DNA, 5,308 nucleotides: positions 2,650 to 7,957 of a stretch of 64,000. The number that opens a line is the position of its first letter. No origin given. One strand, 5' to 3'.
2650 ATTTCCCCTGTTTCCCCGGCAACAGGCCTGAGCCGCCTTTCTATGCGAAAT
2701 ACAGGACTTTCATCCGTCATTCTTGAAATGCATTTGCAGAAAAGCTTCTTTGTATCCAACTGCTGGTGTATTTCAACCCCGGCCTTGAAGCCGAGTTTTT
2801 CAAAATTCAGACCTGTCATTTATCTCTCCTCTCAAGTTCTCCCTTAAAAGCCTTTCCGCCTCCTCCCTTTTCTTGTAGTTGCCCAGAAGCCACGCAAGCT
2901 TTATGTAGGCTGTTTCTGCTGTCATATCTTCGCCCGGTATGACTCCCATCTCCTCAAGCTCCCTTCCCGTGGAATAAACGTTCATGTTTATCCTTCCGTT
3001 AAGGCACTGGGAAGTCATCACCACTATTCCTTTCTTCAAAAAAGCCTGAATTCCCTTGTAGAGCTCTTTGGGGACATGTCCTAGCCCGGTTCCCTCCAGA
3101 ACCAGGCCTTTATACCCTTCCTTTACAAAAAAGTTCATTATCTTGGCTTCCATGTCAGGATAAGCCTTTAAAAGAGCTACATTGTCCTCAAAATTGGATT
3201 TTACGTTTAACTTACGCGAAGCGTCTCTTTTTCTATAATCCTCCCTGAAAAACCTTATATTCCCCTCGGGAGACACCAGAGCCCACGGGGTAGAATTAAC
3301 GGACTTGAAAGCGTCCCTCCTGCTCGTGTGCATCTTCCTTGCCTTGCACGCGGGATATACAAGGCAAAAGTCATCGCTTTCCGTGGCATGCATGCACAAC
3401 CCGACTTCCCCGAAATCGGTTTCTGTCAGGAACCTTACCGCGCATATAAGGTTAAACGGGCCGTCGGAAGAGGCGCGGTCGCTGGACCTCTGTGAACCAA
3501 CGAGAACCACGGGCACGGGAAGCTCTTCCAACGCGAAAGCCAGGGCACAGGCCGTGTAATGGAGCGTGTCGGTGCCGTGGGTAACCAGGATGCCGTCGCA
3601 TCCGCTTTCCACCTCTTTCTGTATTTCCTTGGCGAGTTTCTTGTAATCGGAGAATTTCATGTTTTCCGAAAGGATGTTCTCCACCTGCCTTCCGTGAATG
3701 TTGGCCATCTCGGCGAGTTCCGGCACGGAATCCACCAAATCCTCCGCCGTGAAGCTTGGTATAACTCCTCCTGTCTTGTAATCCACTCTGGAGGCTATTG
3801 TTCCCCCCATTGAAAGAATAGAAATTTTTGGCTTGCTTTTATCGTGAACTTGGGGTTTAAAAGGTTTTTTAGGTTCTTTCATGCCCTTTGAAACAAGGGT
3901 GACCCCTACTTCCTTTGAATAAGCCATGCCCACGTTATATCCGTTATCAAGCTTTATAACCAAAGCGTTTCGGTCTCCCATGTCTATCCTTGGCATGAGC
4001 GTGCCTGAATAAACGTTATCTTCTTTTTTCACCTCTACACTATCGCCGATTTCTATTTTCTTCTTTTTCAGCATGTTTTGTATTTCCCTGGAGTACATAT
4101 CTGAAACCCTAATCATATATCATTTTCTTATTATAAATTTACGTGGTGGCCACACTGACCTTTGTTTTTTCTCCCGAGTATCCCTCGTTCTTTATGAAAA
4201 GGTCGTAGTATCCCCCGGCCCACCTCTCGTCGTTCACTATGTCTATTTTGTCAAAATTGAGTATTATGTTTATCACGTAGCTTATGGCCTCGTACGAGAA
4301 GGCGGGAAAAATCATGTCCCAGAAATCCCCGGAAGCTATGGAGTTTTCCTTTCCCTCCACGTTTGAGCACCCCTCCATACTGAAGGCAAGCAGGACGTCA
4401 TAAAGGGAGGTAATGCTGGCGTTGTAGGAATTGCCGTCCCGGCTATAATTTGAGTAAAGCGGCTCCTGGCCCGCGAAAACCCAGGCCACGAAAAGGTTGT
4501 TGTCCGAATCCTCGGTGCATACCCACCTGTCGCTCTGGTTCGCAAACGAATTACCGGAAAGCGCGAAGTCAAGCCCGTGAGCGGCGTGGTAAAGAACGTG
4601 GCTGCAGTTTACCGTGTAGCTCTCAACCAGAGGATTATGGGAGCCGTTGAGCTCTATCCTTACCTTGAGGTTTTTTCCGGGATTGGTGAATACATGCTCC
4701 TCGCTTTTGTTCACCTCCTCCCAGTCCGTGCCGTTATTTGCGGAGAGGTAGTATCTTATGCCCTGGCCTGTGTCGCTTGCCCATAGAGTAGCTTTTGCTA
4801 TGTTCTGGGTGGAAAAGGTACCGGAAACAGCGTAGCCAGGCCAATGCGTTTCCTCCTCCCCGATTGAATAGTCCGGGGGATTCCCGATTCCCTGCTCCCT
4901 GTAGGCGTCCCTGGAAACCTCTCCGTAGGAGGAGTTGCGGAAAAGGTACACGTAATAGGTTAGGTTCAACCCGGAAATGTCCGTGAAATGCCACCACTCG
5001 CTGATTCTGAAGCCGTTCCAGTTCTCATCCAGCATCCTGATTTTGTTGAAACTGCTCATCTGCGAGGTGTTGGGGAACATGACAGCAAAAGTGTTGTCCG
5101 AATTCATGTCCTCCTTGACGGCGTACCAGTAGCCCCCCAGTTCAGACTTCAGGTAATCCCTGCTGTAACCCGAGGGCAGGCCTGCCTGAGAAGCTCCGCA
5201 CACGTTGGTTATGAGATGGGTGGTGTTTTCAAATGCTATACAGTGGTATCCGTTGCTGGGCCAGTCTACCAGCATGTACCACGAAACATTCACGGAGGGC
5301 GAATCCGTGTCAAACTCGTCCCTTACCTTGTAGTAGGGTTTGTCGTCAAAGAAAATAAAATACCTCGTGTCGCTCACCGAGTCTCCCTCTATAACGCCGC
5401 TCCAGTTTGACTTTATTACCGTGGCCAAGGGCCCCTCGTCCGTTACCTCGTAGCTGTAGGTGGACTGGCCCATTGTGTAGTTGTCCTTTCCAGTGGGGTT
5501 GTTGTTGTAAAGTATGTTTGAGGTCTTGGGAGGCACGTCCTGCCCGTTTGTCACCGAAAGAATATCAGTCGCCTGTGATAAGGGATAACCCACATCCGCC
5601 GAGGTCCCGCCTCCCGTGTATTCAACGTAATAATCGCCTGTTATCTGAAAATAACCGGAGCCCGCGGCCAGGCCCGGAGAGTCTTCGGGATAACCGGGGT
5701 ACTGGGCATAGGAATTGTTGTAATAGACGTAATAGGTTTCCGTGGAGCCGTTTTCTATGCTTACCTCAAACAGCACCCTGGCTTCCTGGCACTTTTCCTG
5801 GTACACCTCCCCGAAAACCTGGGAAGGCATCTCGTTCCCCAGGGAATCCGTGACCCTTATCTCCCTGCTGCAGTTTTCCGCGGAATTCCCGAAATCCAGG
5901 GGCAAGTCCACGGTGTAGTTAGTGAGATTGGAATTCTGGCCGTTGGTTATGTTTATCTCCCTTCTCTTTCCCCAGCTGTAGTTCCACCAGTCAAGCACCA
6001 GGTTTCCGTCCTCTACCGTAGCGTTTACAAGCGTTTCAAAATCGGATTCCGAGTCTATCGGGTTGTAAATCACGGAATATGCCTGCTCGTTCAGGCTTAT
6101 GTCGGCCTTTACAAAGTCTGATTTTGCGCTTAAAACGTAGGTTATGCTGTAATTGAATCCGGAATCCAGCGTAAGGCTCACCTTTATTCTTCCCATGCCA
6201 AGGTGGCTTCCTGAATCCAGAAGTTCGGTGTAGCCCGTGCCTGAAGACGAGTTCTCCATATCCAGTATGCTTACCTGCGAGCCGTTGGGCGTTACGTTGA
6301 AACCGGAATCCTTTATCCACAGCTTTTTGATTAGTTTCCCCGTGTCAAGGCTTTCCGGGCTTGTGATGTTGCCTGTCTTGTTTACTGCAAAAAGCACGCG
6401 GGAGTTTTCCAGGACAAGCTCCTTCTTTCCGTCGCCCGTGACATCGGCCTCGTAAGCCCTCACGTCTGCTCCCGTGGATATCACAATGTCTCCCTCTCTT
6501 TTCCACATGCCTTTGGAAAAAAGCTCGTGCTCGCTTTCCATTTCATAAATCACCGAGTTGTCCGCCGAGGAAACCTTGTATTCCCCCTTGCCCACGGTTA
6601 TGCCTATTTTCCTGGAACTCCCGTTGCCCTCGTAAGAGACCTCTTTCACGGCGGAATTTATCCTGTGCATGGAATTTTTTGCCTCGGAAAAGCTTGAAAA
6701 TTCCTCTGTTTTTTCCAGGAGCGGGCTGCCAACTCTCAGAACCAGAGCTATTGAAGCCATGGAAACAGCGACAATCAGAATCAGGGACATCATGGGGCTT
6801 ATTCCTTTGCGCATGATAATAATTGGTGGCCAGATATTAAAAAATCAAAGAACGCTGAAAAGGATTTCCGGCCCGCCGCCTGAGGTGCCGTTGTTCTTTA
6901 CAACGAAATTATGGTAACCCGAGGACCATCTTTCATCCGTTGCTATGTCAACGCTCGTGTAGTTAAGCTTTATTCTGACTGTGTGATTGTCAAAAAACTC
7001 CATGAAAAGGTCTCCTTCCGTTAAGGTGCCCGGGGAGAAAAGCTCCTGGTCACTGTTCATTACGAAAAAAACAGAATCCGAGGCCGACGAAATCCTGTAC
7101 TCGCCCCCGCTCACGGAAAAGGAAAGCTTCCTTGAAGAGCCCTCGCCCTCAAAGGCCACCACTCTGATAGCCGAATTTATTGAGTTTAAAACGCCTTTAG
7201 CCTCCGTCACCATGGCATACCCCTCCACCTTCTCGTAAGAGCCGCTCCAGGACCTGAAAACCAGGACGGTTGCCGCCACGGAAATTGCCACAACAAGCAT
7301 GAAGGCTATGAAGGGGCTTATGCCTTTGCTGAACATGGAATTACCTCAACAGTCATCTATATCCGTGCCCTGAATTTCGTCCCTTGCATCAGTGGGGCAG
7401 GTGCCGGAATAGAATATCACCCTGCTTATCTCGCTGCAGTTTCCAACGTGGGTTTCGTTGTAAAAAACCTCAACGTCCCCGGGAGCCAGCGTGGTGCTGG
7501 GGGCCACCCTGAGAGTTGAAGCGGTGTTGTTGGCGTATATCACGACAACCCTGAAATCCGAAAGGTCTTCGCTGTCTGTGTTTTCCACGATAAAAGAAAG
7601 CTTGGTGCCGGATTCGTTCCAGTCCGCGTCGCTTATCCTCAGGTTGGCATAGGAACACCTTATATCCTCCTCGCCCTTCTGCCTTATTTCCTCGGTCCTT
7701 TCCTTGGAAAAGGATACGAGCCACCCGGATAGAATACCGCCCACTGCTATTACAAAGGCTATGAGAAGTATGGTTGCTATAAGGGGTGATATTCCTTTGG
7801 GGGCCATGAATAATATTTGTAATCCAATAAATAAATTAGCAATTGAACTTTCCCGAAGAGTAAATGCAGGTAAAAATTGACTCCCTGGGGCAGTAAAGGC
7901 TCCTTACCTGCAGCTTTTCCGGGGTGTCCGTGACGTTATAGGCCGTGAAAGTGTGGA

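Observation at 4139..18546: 14-kb pilus/archaellum-like operon with eight class-III-signal proteins, including giants, and an embedded beta-helix glycoprotein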

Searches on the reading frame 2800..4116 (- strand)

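Call 5: search_protein_families(library=pfam, proteins=[window:2800-4116:-], max_evalue=0.1)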
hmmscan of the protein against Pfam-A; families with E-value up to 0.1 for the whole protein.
window:2800-4116:- (438 aa): 4 families
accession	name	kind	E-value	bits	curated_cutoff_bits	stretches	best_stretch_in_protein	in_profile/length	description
PF00710.25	Asparaginase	-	7.5e-61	205.5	22.5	1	97-292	1-190/193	Asparaginase, N-terminal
PF17763.6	Asparaginase_C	-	5.4e-35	120.2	34.6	1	312-423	1-113/114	Glutaminase/Asparaginase C-terminal domain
PF18195.6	GatD_N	-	1.5e-16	60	25.7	1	21-73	1-52/54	GatD N-terminal domain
PF19332.4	RNF180_C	-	0.056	14.3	27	1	261-305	6-50/101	E3 ubiquitin-protein ligase RNF180 C-terminus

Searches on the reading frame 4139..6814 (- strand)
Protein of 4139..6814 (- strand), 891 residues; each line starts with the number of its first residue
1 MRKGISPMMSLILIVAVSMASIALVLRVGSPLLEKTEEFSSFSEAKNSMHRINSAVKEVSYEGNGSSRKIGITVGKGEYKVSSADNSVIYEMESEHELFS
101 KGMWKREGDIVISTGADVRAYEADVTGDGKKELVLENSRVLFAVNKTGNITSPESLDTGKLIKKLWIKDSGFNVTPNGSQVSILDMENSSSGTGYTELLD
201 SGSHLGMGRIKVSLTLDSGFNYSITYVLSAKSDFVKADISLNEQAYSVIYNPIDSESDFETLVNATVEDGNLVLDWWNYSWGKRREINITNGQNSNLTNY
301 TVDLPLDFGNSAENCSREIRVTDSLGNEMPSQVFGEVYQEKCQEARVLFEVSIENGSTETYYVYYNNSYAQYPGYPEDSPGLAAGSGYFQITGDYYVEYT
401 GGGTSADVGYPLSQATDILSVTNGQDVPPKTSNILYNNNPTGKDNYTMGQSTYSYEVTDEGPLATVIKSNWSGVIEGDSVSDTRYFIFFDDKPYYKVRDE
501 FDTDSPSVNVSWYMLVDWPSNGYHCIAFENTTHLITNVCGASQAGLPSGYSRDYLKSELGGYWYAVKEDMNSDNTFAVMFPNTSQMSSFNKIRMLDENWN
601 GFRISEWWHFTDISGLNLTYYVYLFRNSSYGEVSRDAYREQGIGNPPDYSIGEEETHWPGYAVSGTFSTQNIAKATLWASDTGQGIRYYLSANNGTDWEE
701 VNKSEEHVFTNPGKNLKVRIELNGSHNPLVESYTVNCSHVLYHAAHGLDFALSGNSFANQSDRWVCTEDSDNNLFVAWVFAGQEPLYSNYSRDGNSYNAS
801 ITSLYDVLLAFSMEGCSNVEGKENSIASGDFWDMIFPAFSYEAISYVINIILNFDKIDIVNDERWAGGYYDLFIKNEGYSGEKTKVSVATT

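Call 5: search_protein_families(library=pfam, proteins=[window:4139-6814:-], max_evalue=0.1)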
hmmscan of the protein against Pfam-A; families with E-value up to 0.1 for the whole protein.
window:4139-6814:- (891 aa): 2 families
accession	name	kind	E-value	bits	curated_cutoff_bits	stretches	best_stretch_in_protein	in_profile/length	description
PF10102.14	DUF2341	-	0.00066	20.5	23.4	1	318-371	4-56/84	Domain of unknown function (DUF2341)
PF23960.2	DUF7289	-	0.0084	16.1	27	1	4-147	2-148/238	Family of unknown function (DUF7289)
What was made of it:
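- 4139..6814 (-): p891, giant modular pilin. It is a p163 paralog in which ~730 aa, including a DUF2341-like module, lie between the N-terminal pilin part (1-112) and the last pilin strands (846-881). Predicted tip-displayed adhesin. DUF2341 20.5 bits and DUF7289 16.1 bits, both weak (call 5).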

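Call 15: find_homologous_proteins(query=window:4139-6814:-)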
Query window:4139-6814:- (891 aa): 5 proteins with E <= 0.001 among 8000 candidates.
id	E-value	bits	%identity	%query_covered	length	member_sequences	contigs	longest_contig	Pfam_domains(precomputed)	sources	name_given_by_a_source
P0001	0.0e+0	2037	100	100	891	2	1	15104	-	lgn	-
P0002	3.5e-196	673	62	31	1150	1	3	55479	-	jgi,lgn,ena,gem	-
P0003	1.6e-185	637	53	42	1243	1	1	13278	PF10102.15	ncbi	-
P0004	8.5e-183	628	64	30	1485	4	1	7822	PF10102.15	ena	-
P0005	3.3e-137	477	52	31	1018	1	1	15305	PF10102.15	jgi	-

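Call 18: find_encoding_contigs(protein=P0002, flank=10000, max_places=3)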
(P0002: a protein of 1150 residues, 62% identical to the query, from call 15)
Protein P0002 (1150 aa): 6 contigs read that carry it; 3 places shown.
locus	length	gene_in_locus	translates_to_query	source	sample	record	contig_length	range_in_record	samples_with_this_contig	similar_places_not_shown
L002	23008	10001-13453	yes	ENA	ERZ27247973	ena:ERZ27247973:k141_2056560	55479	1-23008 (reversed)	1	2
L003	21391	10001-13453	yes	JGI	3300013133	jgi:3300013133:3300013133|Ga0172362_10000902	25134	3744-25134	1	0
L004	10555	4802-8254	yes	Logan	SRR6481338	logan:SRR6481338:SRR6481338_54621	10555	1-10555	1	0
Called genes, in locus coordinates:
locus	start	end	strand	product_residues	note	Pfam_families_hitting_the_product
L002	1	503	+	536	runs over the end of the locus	PF00437:T2SSE, PF27713:UCP018868 (weak)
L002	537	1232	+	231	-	PF06745:ATPase, PF13481:AAA_25 (weak)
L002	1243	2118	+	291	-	PF00482:T2SSF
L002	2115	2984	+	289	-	PF00482:T2SSF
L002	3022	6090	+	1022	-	PF05048:NosD, PF13229:Beta_helix, PF24517:CBM96, PF05048:NosD, PF13229:Beta_helix (weak), PF05048:NosD, PF13229:Beta_helix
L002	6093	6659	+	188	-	-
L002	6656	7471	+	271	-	-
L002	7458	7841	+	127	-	-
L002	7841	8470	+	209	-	-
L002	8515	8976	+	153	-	-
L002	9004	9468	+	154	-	PF01917:Flagellin_arch-type (weak)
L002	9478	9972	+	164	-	-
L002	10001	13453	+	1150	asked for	-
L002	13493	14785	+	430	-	PF18195:GatD_N, PF00710:Asparaginase, PF17763:Asparaginase_C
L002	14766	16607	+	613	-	PF02934:GatB_N, PF02938:GAD, PF02637:GatB_Yqey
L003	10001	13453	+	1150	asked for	-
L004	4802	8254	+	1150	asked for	-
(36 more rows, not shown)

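Call 19: find_encoding_contigs(protein=P0003, flank=10000, max_places=3)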
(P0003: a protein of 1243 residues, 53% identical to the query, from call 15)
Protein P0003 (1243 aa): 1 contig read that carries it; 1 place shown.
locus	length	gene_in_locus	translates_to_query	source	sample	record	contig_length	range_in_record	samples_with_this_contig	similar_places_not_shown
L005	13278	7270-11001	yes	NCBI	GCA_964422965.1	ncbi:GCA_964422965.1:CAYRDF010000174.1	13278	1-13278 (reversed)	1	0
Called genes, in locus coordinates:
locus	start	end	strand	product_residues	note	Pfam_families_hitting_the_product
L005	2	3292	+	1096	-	?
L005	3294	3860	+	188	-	-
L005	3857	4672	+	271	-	-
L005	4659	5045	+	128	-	-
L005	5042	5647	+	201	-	-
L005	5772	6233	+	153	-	-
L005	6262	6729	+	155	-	PF01917:Flagellin_arch-type (weak)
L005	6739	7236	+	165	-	PF23960:DUF7289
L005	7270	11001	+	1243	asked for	PF10102:DUF2341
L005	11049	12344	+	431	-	PF18195:GatD_N, PF00710:Asparaginase, PF17763:Asparaginase_C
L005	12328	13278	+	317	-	?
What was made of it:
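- The whole operon is syntenic in sister contigs (calls 18, 19).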

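Call 46: predict_structure(alignment_id=A1)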
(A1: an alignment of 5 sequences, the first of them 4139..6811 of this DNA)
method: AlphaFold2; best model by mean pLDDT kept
length: 890 residues; sequences in the alignment: 5
mean_pLDDT: 30.2   pTM: 0.22
mean pLDDT of the five models: 30.2, 29.5, 28.2, 28.2, 27.3
residues with pLDDT >= 90: 0; 70-90: 0; 50-70: 54; < 50: 836
segments of 3 or more residues with pLDDT < 50: 1-4, 19-219, 226-234, 242-685, 702-705, 710-717, 719-762, 769-773, 779-890
pLDDT, mean of each block of 10 residues (from residue 1): 45 55 38 26 31 28 24 29 28 29 25 24 24 24 23 23 28 38 45 35 32 46 46 47 42 30 33 30 26 23 21 33 44 27 33 35 31 23 26 26 22 24 24 23 21 25 25 25 25 20 24 22 22 21 22 22 23 23 23 23 21 20 20 21 20 21 24 25 47 58 49 45 33 25 28 38 49 49 37 34 41 44 34 29 39 28 24 25 24
secondary structure, 60 per line:
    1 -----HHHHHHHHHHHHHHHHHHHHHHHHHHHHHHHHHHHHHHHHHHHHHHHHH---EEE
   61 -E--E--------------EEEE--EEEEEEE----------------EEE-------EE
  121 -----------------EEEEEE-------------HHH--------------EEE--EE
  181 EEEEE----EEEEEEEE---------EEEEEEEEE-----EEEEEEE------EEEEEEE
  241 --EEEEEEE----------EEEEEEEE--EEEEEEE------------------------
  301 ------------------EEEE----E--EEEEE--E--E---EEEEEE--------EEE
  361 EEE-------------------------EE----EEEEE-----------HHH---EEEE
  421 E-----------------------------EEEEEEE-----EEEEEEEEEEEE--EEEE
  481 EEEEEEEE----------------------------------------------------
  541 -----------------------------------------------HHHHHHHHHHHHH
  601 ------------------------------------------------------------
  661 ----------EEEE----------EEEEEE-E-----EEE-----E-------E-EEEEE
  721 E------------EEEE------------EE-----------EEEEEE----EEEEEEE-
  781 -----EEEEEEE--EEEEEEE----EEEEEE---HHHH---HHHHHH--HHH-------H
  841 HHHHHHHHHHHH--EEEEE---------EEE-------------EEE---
elements in order (helices of 4 or more, strands of 3 or more residues): H6-54 E58-60 E80-83 E86-92 E109-111 E138-143 E174-176 E179-185 E190-197 E207-215 E221-227 E234-240 E243-249 E260-267 E270-276 E319-322 E330-334 E344-349 E358-363 E395-399 E417-421 E451-457 E463-474 E477-488 H588-600 E671-674 E685-690 E698-700 E716-721 E734-737 E763-768 E773-779 E786-792 E795-801 E806-811 H815-818 H822-827 H840-852 E855-859 E869-871 E885-887
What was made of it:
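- The p891 structure prediction failed (pLDDT 30, call 46), so the nested-insertion topology rests on sequence alignment alone.
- Tried and rejected: AlphaFold2 of the 891-aa protein with its five-sequence alignment gave pLDDT 30 (call 46).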

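Call 58: search_protein_families(library=ncbifam, proteins=[window:4139-6814:-], max_evalue=0.1)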
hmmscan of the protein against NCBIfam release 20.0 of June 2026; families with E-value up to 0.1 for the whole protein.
window:4139-6814:- (891 aa): 0 families

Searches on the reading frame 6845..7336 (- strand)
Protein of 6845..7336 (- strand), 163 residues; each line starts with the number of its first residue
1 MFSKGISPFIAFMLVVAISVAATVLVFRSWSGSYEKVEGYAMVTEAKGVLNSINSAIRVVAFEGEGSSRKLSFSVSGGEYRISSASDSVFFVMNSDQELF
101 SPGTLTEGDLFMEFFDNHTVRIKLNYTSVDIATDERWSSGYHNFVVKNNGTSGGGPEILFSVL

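Call 5: search_protein_families(library=pfam, proteins=[window:6845-7336:-], max_evalue=0.1)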
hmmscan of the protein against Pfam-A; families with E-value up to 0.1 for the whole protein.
window:6845-7336:- (163 aa): 1 family
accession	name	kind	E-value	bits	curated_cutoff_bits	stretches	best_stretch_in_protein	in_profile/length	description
PF14262.12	Cthe_2159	-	0.045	13.5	25.8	0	47-89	114-155/262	Carbohydrate-binding domain-containing protein Cthe_2159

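Call 53: search_protein_representatives(protein=window:6845-7333:-)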
Query: 162 residues. Proteins with E-value up to 0.001 (for the whole library): 234; up to 1e-10: 54; up to 1e-30: 3. The best 150 are listed.
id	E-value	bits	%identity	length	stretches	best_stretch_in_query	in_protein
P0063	3.3e-44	166.9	47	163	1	2-161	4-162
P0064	2.0e-43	164.3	52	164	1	3-159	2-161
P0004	4.0e-33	130.9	50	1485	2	2-111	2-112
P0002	9.2e-29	116.7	46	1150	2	2-111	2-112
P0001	5.1e-28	114.3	38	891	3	2-111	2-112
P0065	1.5e-22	96.6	37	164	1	3-149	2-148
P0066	7.6e-22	94.3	46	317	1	2-110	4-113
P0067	6.8e-21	91.2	35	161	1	3-154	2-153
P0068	8.3e-20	87.7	34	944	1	3-151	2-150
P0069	3.7e-19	85.5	33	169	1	2-153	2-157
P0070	7.7e-18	81.3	34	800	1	3-151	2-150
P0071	3.0e-17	79.4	45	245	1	2-110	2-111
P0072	3.3e-17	79.2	34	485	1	3-151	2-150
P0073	7.7e-17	78.0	32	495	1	3-152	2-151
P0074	1.6e-16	77.0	35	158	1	3-149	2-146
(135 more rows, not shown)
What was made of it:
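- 6845..7336 (-): p163, small pilin of the DUF7289-like family; the base form of the giant pilin. 234 representatives at E<=1e-3 (call 53).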

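Call 58: search_protein_families(library=ncbifam, proteins=[window:6845-7336:-], max_evalue=0.1)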
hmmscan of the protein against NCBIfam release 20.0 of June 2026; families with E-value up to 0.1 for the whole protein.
window:6845-7336:- (163 aa): 1 family
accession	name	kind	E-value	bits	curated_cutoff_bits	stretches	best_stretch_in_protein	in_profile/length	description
NF046073.1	UpsA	equivalog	0.0046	17.1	130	0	4-37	2-35/136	pilin subunit UpsA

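Call 72: search_protein_families(library=pfam, alignment_id=A3, max_evalue=0.01)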
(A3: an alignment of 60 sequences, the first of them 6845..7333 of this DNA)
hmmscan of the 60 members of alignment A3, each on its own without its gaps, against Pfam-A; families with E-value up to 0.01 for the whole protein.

A. member 1, window:6845-7333:- (162 aa): 0 families

B. families by the number of members that match (of 60 scanned): 7 families
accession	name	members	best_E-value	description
PF23960.2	DUF7289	35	3.3e-12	Family of unknown function (DUF7289)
PF07550.17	Shr-like_HID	1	2.8e-05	Heme-binding protein Shr-like, Hb-interacting domain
PF14163.11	SieB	1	0.0024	Super-infection exclusion protein B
PF11485.14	STK_08120-like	1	0.0025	STK_08120-like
PF23928.1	DUF7266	1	0.003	Family of unknown function (DUF7266)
PF20608.4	Phage_tube_C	1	0.0069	Phage tail tube protein C-terminal domain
PF21948.1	LplA-B_cat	1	0.0073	Lipoyl protein ligase A/B catalytic domain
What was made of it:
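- On DUF7289 pilin-like family (PF23960): However, 35 of 60 small relatives hit the family (best E 3.3e-12, call 72), and the L005 ortholog is annotated DUF7289 (call 19).
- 6845..7336 (-): 35 of 60 small family members hit PF23960 DUF7289 (call 72).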

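Call 73: search_solved_structures(query=A3, max_evalue=1)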
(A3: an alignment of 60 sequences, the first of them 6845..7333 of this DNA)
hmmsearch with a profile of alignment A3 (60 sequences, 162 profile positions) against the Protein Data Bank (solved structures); distinct sequences matched with E-value up to 1: 16.
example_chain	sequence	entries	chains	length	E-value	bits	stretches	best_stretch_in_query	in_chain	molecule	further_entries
8fk7_A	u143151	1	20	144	0.0029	20.7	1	2-49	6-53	Flagellin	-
8vru_A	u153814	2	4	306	0.14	15.2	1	60-106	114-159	Capsid protein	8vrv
4ops_A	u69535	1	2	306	0.16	15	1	60-105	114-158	Major capsid protein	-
4oov_A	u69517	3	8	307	0.16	15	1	60-105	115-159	Major capsid protein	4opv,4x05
6n81_A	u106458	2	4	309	0.16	15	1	60-105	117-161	Major capsid protein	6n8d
7k6v_AA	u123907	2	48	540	0.31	14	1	60-107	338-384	Capsid protein VP1 | VP1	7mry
2i2l_A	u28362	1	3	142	0.45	13.5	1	29-92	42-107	YopX protein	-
4jcc_A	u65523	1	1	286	0.46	13.5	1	41-91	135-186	Iron-compound ABC transporter, iron-compound-binding protein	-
7txi_A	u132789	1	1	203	0.53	13.3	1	10-99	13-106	Probable flagellin 1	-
9xnh_I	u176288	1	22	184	0.53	13.3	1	6-44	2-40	pilus-like-gamma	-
3sid_A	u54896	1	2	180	0.64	13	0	35-71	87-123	Symerythrin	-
3qhb_A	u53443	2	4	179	0.64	13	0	35-71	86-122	Symerythrin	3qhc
2obr_A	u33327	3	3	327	0.66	13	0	62-115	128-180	Capsid protein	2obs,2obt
3bqj_A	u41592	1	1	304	0.83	12.7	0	62-110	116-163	va387 polypeptide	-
5iyq_A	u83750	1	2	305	0.86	12.6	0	61-106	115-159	Protruding domain of GII.4 norovirus CHDC2094 capsid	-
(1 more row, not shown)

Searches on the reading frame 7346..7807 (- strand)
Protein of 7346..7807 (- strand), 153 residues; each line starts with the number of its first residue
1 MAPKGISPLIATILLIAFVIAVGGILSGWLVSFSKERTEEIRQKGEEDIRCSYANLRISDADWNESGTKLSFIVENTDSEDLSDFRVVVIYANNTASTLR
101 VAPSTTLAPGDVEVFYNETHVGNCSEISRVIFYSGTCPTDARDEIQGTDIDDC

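Call 5: search_protein_families(library=pfam, proteins=[window:7346-7807:-], max_evalue=0.1)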
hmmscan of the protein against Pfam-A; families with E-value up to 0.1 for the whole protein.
window:7346-7807:- (153 aa): 2 families
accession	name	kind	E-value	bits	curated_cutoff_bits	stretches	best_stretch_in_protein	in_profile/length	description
PF01917.21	Arch_flagellin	-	0.015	16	29.5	1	8-101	4-102/162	Archaebacterial flagellin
PF07790.16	Pilin_N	-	0.042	15.1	25.2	1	4-38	1-35/78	Archaeal Type IV pilin, N-terminal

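Call 58: search_protein_families(library=ncbifam, proteins=[window:7346-7807:-], max_evalue=0.1)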
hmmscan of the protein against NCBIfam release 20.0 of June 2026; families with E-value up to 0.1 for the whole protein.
window:7346-7807:- (153 aa): 3 families
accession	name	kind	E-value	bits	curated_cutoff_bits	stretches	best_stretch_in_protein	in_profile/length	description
TIGR02537.2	arch_flag_Nterm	domain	6.2e-07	28.8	20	1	4-30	3-29/33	archaellin/type IV pilin N-terminal domain-containing protein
NF046073.1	UpsA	equivalog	3.6e-05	23.9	130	1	4-39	2-37/136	pilin subunit UpsA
NF052590.1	ArlF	equivalog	0.0011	19.1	110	1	11-98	9-95/137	archaellum stator protein ArlF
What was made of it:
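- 7346..7807 (-): p153, tandem paralog of p155 (45% identical). TIGR02537 28.8 bits against cutoff 20 (call 58).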
